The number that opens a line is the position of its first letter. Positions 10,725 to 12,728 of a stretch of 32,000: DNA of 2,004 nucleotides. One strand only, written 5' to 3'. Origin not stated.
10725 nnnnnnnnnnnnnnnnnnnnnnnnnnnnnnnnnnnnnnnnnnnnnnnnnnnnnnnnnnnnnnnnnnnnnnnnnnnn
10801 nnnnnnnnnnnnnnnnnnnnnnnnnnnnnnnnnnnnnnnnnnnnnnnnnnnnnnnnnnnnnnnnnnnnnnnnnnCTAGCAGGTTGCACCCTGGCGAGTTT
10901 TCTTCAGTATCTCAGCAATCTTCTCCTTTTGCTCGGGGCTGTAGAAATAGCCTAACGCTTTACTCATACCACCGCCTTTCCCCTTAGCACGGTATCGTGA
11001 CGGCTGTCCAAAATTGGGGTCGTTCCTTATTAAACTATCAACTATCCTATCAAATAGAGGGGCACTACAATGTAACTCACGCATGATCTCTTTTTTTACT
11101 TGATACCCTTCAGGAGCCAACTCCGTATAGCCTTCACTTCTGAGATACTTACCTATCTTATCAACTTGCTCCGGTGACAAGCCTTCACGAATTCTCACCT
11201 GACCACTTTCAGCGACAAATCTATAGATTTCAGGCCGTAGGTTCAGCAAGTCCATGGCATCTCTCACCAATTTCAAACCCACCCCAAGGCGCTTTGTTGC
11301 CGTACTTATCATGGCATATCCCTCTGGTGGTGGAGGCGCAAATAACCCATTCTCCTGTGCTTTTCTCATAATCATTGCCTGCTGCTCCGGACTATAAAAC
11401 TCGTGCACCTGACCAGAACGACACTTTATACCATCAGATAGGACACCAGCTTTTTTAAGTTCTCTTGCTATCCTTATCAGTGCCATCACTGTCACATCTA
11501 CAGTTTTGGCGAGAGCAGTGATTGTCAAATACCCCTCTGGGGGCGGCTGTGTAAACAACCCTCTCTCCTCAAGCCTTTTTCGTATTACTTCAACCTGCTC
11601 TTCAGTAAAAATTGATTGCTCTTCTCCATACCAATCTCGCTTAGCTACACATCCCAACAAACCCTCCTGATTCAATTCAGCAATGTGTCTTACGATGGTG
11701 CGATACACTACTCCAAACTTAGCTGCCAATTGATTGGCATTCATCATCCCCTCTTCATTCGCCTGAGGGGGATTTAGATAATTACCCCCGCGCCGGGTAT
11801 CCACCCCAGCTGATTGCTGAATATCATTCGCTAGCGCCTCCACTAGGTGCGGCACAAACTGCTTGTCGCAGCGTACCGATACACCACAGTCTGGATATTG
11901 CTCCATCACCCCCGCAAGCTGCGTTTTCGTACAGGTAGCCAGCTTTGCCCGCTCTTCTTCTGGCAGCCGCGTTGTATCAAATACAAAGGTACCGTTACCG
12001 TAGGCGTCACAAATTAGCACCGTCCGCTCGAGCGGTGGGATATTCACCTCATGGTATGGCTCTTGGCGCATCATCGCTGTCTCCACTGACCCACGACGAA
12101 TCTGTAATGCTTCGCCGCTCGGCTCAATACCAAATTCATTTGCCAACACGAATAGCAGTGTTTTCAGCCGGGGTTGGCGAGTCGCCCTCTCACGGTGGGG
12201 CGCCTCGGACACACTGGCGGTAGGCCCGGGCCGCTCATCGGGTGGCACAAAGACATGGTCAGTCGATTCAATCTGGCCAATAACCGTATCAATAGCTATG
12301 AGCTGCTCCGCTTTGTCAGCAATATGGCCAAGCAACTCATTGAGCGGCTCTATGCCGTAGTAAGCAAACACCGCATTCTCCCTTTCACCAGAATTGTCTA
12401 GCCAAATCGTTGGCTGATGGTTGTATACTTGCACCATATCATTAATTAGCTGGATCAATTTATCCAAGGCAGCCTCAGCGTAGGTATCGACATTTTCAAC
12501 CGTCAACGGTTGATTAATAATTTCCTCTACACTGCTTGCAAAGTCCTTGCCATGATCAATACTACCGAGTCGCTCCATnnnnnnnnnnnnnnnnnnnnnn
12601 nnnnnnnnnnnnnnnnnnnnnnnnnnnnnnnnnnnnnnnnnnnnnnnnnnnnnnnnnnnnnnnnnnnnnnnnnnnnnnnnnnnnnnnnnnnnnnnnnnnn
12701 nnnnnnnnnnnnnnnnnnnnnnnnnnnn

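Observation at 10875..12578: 567-aa ORFan with four consecutive ~71-aa HTH-like modules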

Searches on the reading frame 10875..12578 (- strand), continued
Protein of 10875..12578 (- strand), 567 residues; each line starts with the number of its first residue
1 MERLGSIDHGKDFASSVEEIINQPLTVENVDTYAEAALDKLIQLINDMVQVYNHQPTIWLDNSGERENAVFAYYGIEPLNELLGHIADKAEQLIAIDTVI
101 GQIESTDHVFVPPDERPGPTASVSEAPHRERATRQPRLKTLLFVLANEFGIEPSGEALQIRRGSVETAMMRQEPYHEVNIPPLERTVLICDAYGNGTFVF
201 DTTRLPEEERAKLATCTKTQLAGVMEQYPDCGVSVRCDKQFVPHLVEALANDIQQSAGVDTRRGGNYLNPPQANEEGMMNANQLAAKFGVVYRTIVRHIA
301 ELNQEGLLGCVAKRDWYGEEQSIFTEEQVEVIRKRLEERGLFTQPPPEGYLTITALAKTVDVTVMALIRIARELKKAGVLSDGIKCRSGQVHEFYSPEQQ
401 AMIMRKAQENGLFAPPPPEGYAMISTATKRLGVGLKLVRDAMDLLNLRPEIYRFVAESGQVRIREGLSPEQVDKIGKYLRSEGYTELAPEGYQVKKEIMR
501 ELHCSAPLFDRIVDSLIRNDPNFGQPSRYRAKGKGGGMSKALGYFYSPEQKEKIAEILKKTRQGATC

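Call 38: find_related_loci(query=A3, collection=genome_contigs, flank=8000)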
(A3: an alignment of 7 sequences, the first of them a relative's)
Query A3 (486 aa) in genome_contigs; peptide patterns used: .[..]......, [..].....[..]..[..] (x = any residue, [..] = any of these).
70 stretches matched a pattern; 20 encode a relative of the query (tblastn E <= 1e-3); 20 distinct loci.
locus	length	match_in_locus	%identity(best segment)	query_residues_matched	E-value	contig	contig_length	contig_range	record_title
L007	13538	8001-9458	43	1-479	6e-121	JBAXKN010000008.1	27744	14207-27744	MAG: Candidatus Saccharibacteria bacterium isolate ELA402 MAG402_8, whole genome shotgun sequence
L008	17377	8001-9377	40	22-478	4e-115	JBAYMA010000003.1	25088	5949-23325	MAG: Candidatus Shapirobacteria bacterium isolate SO_2016_LW1_28 scaffold01716_LW64-88_2016, whole genome shotgun sequen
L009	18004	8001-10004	41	21-485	1e-98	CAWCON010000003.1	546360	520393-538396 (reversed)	MAG: uncultured Candidatus Saccharibacteria bacterium isolate MFD04540.bin.1.28 genome assembly, contig: contig_51174, w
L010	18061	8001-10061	36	6-484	4e-98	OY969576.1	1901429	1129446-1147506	MAG: uncultured bacterium isolate MFD04463.bin.1.146 genome assembly, chromosome: 1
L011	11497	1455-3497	37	19-484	5e-94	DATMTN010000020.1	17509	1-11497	MAG TPA_asm: Candidatus Microsaccharimonas sp. isolate SMAG_U13014 k141_108348, whole genome shotgun sequence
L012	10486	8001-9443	39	22-478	8e-91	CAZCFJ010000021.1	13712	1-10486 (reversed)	MAG TPA_asm: uncultured Gammaproteobacteria bacterium isolate SRP089250_co1_26 genome assembly, contig: NODE_7889_length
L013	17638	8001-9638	41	6-482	2e-109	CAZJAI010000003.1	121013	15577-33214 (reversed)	MAG TPA_asm: uncultured Candidatus Saccharibacteria bacterium isolate SRP093762_co1_162 genome assembly, contig: NODE_87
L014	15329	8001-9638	36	17-484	1e-88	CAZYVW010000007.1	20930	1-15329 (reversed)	MAG TPA_asm: uncultured Candidatus Saccharibacteria bacterium isolate SRP200132_co1_592 genome assembly, contig: NODE_44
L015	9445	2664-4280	37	22-478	1e-83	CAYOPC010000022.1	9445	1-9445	MAG TPA_asm: uncultured Gammaproteobacteria bacterium isolate SRP294416_co3_77 genome assembly, contig: NODE_15428_lengt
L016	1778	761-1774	42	1-478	5e-87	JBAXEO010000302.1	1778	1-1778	MAG: Coriobacteriia bacterium isolate ELA247 MAG247_302, whole genome shotgun sequence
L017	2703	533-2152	36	22-483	1e-83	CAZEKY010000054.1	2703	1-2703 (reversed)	MAG TPA_asm: uncultured Gammaproteobacteria bacterium isolate SRP192927_co1_638 genome assembly, contig: NODE_125576_len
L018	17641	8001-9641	33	8-479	2e-79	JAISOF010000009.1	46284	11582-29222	MAG: Candidatus Nomurabacteria bacterium isolate Iy174_bin30 k119_2968703, whole genome shotgun sequence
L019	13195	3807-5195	36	17-486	5e-78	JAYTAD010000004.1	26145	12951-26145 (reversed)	MAG: Candidatus Saccharibacteria bacterium isolate GFS_1383 GFS_1383_3, whole genome shotgun sequence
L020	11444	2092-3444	33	2-437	7e-59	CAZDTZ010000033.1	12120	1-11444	MAG TPA_asm: uncultured Candidatus Saccharibacteria bacterium isolate SRP200132_co1_471 genome assembly, contig: NODE_92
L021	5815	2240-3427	35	22-412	3e-56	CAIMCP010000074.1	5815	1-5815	uncultured Candidatus Saccharibacteria bacterium isolate Kiruna2_bin-2349 genome assembly, contig: bin-2349:074/130, who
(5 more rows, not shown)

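Call 43: find_encoding_contigs(protein=P0058, flank=8000, max_places=1)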
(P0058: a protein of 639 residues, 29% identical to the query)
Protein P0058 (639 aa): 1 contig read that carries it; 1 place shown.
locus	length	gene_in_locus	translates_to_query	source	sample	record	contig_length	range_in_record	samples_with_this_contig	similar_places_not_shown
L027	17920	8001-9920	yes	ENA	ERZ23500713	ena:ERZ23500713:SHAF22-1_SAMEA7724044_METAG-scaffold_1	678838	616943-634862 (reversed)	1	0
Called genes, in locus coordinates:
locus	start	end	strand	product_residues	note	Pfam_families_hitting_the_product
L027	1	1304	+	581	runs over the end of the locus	PF09972:DUF2207, PF20990:DUF2207_C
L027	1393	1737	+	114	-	PF03551:PadR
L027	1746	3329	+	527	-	PF04024:PspC, PF10988:DUF2807 (weak)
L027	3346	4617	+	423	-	PF12704:MacB_PCD, PF02687:FtsX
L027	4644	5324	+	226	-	PF00005:ABC_tran, PF02463:SMC_N (faint), PF13555:AAA_29 (faint), PF13304:AAA_21 (faint)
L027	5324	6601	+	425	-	PF12704:MacB_PCD, PF02687:FtsX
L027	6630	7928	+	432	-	PF02403:Seryl_tRNA_N, PF00587:tRNA-synt_2b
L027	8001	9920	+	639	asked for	PF19253:DUF5900 (faint)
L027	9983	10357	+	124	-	PF02482:Ribosomal_S30AE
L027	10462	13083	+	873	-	PF07517:SecA_DEAD, PF01043:SecA_PP_bind, PF21090:P-loop_SecA, PF07516:SecA_SW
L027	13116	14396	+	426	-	PF00675:Peptidase_M16, PF05193:Peptidase_M16_C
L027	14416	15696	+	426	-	PF08245:Mur_ligase_M, PF02875:Mur_ligase_C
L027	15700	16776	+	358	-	PF03462:PCRF, PF00472:RF-1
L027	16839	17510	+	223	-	-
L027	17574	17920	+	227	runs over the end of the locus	PF00005:ABC_tran, PF13304:AAA_21 (faint)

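Call 44: find_encoding_contigs(protein=P0066, flank=8000, max_places=1)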
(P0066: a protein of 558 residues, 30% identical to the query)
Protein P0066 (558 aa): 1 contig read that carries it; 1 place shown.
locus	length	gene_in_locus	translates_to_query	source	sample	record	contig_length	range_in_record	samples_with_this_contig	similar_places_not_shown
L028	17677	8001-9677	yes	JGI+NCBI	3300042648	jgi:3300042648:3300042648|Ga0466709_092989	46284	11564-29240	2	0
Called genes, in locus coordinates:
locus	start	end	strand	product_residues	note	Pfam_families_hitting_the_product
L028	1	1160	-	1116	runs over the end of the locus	PF13620:CarboxypepD_reg (weak), PF17210:SdrD_B, PF22904:NOMO1-like_2nd (weak)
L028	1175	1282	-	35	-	-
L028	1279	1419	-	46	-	-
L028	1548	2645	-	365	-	PF04607:RelA_SpoT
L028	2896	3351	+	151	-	-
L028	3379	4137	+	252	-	PF13462:Thioredoxin_4, PF01323:DSBA (faint), PF13743:Thioredoxin_5 (faint)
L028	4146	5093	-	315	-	-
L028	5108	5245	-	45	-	-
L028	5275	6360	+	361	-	PF02016:Peptidase_S66, PF17676:Peptidase_S66C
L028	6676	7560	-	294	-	-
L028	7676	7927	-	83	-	-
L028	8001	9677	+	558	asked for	PF21354:STAT_linker (faint), PF01381:HTH_3 (faint), PF03374:ANT (faint), PF13411:MerR_1 (faint), PF14053:DUF4248 (faint), PF23125:Xre-MbcA-ParS_M (faint)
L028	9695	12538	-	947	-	PF00005:ABC_tran (faint), PF02463:SMC_N (faint), PF03193:RsgA_GTPase (faint), PF13191:AAA_16 (faint), PF13304:AAA_21 (faint), PF13555:AAA_29 (faint), PF17760:UvrA_inter, PF17755:UvrA_DNA-bind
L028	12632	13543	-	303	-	PF00056:Ldh_1_N, PF02866:Ldh_1_C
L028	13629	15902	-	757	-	PF09586:YfhO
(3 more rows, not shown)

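Call 68: search_protein_families(library=padloc, proteins=[window:10875-12578:-], max_evalue=0.01)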
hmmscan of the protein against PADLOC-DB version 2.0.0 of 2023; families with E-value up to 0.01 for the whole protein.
window:10875-12578:- (567 aa): 4 families
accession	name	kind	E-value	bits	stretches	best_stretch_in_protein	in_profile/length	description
PDLC01434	CasR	-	0.0025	15.7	0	276-314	139-176/191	"CAS-I,CAS-II,CAS-III,CAS-IV,CAS-V,CAS-VI; associated_signaling"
PDLC04133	mad1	-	0.0031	15.8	0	276-334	3-52/60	mads_1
PDLC01457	WYL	-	0.0034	15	0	276-306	16-46/229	"CAS-I,CAS-II,CAS-III,CAS-IV,CAS-V,CAS-VI; associated_signaling"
PDLC01268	CasR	-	0.0046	14.9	0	276-314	135-172/179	"CAS-I,CAS-II,CAS-III,CAS-IV,CAS-V,CAS-VI; associated_signaling"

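Call 69: find_related_loci(query=A3, collection=viral_contigs, flank=8000)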
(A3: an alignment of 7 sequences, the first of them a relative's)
Query A3 (486 aa) in viral_contigs; peptide patterns used: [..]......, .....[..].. (x = any residue, [..] = any of these).
250 stretches matched a pattern, but none encodes a relative of the query by tblastn (E <= 1e-3).

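Call 93: list_cluster_members(proteins=[P0018, P0021, P0026, P0014, P0046, P0053])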
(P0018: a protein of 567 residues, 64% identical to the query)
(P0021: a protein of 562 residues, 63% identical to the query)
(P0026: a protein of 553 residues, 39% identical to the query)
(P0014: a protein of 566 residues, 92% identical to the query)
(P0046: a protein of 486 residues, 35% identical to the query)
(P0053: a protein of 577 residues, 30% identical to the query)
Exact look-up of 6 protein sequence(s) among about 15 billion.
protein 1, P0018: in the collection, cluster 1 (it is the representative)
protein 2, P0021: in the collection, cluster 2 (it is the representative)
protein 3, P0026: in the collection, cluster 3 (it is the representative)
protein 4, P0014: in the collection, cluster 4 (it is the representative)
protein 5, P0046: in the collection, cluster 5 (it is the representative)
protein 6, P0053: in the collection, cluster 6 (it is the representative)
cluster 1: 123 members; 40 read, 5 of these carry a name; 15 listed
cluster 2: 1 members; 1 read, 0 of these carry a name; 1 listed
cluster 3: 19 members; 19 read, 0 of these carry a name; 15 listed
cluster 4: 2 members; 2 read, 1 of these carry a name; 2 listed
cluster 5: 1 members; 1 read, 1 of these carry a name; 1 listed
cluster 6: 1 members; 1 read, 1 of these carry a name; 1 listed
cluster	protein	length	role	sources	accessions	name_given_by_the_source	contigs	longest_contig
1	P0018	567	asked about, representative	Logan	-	-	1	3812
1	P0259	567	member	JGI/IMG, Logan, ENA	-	hypothetical protein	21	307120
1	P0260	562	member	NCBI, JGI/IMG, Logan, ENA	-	hypothetical protein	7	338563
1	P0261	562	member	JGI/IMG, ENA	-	hypothetical protein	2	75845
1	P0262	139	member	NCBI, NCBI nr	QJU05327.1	hypothetical protein FBF32_03775 [Candidatus Saccharibacteria bacterium oral taxon 488]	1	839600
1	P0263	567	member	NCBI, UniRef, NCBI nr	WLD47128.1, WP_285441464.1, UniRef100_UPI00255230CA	helix-turn-helix domain-containing protein [Candidatus Nanosynbacter lyticus] | hypothetical protein n=1 Tax=Candidatus Nanosynbacter lyticus TaxID=2093824 ... | hypothetical protein [Candidatus Nanosynbacter lyticus]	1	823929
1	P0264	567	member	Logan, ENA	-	-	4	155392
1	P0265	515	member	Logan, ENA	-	-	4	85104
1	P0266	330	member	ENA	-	-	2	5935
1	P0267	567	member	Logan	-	-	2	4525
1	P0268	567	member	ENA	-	-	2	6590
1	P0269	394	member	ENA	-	-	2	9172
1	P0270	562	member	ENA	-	-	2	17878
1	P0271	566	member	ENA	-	-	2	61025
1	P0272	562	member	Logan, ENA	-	-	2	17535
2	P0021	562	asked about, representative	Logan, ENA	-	-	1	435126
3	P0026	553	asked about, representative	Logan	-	-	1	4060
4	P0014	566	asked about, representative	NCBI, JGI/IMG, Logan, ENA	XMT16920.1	hypothetical protein QTN79_03885 [Candidatus Saccharibacteria bacterium oral taxon 488] | hypothetical protein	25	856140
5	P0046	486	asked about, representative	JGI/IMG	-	hypothetical protein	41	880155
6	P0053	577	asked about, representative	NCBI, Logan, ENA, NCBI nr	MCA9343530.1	hypothetical protein KC947_01090 [Candidatus Saccharibacteria bacterium] | hypothetical protein [Candidatus Saccharibacteria bacterium]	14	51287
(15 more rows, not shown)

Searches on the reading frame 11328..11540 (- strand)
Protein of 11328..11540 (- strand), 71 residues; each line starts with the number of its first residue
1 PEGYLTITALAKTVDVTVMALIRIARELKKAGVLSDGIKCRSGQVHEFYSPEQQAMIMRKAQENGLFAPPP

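Call 49: search_solved_structures(query=A4, max_evalue=1, show_alignments=3)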
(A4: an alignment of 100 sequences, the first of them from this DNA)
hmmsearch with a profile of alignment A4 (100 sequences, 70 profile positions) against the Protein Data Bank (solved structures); distinct sequences matched with E-value up to 1: 89 (the best 60 are shown).
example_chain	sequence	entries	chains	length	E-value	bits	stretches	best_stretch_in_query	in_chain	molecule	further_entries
2lvs_A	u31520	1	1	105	2.5e-07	33.7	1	5-58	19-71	Putative uncharacterized protein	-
9lcz_A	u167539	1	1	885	6.3e-06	29.2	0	45-60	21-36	Inactivate TOD6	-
9lcx_A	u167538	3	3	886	6.3e-06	29.2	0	45-60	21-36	Inactivate TOD6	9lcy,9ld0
9ld1_A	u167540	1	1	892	7.2e-06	29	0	45-60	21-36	inactivate TOD4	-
2ypf_A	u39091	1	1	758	1.4e-05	28.2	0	45-60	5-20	AVRBS3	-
9jo8_A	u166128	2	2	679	1.7e-05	27.9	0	45-60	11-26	TALE repeat protein targeting mitochondiral ND1-L gene. | TALE repeat protein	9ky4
3tgn_A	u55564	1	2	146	0.00031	23.8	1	2-33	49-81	Adc operon repressor AdcR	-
2b0l_A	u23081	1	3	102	0.0016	21.5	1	2-33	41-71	GTP-sensing transcriptional pleiotropic repressor codY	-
4r1h_A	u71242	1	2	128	0.0023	21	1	5-31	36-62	Lmo0741 protein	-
5yi0_B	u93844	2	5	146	0.004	20.2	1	5-31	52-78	Zinc transport transcriptional regulator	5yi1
5yhy_A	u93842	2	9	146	0.0041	20.2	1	5-31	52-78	Zinc transport transcriptional regulator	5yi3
5yhx_A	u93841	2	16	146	0.0042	20.2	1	5-31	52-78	Zinc transport transcriptional regulator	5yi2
5yhz_A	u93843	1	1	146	0.0042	20.2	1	5-31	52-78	Zinc transport transcriptional regulator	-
2xrn_A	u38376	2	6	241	0.0042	20.2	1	5-55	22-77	HTH-TYPE TRANSCRIPTIONAL REGULATOR TTGV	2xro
5i41_B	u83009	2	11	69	0.0057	19.8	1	5-46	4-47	Chromosome-anchoring protein RacA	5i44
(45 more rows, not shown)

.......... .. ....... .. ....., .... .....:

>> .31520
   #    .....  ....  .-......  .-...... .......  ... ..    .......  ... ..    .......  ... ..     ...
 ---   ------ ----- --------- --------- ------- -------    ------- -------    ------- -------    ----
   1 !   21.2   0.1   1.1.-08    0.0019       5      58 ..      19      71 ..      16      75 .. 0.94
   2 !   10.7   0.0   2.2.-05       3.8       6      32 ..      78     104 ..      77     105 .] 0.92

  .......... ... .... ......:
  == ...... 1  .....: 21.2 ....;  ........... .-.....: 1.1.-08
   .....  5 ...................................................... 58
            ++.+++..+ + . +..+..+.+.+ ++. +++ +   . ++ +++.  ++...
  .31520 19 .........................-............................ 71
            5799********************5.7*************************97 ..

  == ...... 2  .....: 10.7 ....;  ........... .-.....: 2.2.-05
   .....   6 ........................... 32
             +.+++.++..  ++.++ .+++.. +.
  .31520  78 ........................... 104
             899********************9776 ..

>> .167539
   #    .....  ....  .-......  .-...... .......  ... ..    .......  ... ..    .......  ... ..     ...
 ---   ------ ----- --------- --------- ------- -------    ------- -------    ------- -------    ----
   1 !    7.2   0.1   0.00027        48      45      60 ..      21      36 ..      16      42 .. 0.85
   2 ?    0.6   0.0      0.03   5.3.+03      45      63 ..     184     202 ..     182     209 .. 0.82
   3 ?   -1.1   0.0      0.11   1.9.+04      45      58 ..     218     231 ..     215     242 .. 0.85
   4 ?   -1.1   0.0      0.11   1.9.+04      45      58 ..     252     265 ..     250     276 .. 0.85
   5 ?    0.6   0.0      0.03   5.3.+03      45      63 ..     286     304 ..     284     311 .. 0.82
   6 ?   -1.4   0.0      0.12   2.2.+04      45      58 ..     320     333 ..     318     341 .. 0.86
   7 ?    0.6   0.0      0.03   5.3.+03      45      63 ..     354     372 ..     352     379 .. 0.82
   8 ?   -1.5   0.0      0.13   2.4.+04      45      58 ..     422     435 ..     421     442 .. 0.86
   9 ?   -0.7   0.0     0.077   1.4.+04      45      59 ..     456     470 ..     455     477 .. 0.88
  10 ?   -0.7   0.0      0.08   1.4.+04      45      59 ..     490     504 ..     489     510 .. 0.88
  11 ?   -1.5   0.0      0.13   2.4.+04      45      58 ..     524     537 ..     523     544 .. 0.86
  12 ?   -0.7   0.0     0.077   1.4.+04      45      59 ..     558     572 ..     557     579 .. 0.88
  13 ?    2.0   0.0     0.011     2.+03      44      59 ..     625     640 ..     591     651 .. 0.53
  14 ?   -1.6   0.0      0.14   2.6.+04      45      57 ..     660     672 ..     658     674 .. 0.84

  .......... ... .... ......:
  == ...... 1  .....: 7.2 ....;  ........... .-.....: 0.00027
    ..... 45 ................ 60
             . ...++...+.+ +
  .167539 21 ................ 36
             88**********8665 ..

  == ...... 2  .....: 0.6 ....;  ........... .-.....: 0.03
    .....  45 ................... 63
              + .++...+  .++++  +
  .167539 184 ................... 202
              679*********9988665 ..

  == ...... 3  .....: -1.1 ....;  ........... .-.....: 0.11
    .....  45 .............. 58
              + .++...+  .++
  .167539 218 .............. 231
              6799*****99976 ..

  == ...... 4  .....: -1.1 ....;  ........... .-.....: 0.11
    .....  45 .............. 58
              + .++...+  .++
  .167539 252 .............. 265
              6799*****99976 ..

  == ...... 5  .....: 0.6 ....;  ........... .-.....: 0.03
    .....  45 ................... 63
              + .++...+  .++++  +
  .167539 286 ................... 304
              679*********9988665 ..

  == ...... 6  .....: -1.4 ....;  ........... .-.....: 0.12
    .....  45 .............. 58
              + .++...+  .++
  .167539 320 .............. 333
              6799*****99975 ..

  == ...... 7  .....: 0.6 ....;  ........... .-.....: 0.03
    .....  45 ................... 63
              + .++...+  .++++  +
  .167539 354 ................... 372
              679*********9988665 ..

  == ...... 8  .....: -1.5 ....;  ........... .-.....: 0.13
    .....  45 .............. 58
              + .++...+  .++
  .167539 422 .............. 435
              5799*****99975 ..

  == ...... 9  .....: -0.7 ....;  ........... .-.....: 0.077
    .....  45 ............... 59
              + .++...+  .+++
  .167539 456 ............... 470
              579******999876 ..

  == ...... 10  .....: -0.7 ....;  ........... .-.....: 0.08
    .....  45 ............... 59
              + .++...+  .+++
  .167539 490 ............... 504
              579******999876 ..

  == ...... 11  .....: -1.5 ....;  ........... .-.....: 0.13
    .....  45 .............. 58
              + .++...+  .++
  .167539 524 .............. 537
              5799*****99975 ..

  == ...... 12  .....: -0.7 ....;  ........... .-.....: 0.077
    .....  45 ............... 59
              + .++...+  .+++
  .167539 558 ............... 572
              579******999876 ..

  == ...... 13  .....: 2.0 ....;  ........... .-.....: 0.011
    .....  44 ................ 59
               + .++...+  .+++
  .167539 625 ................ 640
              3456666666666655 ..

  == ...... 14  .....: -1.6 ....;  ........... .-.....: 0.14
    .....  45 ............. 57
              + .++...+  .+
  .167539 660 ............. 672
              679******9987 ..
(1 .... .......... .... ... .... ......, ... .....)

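Call 50: search_protein_families(library=pfam, alignment_id=A4, max_evalue=0.01)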
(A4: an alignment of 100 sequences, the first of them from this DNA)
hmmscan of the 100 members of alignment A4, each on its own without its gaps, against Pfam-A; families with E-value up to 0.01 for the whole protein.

A. member 1, seq(71 aa): 1 family
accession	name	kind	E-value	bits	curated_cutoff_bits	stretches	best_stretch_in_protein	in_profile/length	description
PF24429.1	CSLinker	-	0.0053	16.7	27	1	50-65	6-20/38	CSLinker motif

B. families by the number of members that match (of 100 scanned): 31 families (the first 25 are shown)
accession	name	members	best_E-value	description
PF08279.18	HTH_11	12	3e-06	HTH domain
PF00392.27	GntR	7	1e-05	Bacterial regulatory proteins, gntR family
PF13730.12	HTH_36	5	0.00013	Helix-turn-helix domain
PF13412.12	HTH_24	4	0.00015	Winged helix-turn-helix DNA-binding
PF01325.25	Fe_dep_repress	3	0.00086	Iron dependent repressor, N-terminal DNA binding domain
PF12802.13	MarR_2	3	0.0016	MarR family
PF08220.18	HTH_DeoR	2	5.3e-05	DeoR-like helix-turn-helix domain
PF13545.12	HTH_Crp_2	2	0.00011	Crp-like helix-turn-helix domain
PF14502.12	HTH_41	2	0.00035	Helix-turn-helix domain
PF01047.28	MarR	2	0.0014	MarR family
PF00126.33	HTH_1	2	0.0014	Bacterial regulatory helix-turn-helix protein, lysR family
PF25213.1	HVO_A0261_N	2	0.0019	HVO_A0261 N-terminal domain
PF01978.25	TrmB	2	0.0028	Sugar-specific transcriptional regulator TrmB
PF24040.1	DUF7349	1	5.5e-05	Domain of unknown function (DUF7349)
PF13613.12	HTH_Tnp_4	1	0.00098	Helix-turn-helix of DDE superfamily endonuclease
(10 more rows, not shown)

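Call 84: find_homologous_proteins(query=A4, max_evalue=0.001)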
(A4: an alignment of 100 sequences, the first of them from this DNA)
Query A4 (100 sequences): 304 candidates shared short words with the query, none scored E <= 0.001.
